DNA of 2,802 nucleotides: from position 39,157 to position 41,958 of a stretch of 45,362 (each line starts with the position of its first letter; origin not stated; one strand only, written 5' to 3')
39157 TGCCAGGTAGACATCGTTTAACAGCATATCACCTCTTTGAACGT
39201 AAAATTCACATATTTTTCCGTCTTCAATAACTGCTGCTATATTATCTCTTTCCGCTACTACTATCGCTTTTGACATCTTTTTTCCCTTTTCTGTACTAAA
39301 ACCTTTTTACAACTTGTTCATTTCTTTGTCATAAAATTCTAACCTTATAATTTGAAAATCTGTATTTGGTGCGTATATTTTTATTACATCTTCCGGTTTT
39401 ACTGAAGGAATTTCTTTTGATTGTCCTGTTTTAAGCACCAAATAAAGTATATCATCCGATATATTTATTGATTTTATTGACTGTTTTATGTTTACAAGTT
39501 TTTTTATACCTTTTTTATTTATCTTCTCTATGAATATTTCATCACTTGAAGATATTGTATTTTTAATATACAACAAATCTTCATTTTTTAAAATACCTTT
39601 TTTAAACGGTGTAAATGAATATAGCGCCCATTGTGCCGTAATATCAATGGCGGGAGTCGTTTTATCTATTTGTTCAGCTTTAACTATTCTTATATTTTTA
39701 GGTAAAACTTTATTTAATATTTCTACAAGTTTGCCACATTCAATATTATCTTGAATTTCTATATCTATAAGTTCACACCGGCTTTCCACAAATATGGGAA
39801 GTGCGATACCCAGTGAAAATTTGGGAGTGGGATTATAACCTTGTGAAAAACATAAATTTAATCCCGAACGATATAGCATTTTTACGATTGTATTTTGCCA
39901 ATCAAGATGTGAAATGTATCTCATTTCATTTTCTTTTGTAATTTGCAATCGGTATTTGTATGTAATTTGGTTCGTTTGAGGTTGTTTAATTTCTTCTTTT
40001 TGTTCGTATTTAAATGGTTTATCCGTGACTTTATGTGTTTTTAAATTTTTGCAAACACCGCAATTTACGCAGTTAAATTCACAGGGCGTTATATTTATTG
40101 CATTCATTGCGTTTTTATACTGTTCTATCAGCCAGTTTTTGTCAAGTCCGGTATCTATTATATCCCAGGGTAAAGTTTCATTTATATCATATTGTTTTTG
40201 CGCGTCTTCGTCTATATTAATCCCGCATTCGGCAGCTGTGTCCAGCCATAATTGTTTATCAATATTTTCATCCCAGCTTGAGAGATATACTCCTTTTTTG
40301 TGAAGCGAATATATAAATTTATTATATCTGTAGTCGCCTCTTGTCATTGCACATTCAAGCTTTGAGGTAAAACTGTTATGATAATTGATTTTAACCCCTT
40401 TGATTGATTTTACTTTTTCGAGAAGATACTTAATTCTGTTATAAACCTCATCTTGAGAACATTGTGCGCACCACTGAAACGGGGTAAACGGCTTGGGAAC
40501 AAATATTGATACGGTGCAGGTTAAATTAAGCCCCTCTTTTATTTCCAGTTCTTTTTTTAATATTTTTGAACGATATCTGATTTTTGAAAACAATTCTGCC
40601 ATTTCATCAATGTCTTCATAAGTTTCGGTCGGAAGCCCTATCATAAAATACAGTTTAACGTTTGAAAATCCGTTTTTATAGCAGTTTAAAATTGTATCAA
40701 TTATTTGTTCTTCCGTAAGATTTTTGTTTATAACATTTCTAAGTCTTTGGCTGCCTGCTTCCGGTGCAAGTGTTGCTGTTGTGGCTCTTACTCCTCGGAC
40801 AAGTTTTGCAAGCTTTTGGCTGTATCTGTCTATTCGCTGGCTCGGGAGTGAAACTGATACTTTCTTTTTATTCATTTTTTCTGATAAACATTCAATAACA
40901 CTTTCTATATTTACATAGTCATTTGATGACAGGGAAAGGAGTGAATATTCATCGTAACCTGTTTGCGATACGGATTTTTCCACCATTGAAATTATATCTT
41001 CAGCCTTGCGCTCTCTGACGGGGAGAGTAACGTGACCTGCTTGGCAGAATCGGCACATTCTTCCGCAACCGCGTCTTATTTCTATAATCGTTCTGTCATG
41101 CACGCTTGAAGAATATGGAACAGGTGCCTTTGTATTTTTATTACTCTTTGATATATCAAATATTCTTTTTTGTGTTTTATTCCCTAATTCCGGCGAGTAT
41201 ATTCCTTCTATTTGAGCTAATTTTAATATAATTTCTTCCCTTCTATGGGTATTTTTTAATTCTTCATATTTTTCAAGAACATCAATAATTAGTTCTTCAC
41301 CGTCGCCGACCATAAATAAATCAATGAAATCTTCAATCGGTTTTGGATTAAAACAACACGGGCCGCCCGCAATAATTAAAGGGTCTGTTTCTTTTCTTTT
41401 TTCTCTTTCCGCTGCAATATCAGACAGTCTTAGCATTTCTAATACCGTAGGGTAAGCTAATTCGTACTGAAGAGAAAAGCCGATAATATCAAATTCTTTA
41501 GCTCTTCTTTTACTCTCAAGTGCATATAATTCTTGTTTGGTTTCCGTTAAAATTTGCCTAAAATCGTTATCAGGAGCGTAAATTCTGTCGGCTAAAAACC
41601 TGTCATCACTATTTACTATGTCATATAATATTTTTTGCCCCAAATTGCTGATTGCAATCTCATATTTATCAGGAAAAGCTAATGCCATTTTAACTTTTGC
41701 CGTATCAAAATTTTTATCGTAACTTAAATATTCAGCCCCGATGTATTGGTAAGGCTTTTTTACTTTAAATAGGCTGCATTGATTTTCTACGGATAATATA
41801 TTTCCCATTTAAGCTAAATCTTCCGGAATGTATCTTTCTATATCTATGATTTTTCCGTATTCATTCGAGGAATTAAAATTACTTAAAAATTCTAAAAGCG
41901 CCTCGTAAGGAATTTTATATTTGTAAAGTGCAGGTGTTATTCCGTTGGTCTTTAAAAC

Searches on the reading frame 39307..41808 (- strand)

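Call 7: search_protein_families(library=pfam, proteins=[window:39307-41808:-], max_evalue=0.001)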
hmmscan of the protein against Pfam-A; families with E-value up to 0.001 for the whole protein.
window:39307-41808:- (833 aa): 4 families
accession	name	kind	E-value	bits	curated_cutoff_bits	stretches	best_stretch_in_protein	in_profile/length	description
PF19864.5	Radical_SAM_N2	-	2.9e-53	179.8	29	1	57-206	1-151/151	Radical SAM proteins, N-terminal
PF10105.14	DUF2344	-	5.7e-39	134.2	23.8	1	618-799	1-173/176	Uncharacterized protein conserved in bacteria (DUF2344)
PF04055.27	Radical_SAM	-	1.9e-19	70.9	29.5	1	243-406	2-165/166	Radical SAM superfamily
PF02310.24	B12-binding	-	0.00091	19.5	32.1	0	80-173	26-116/121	B12 binding domain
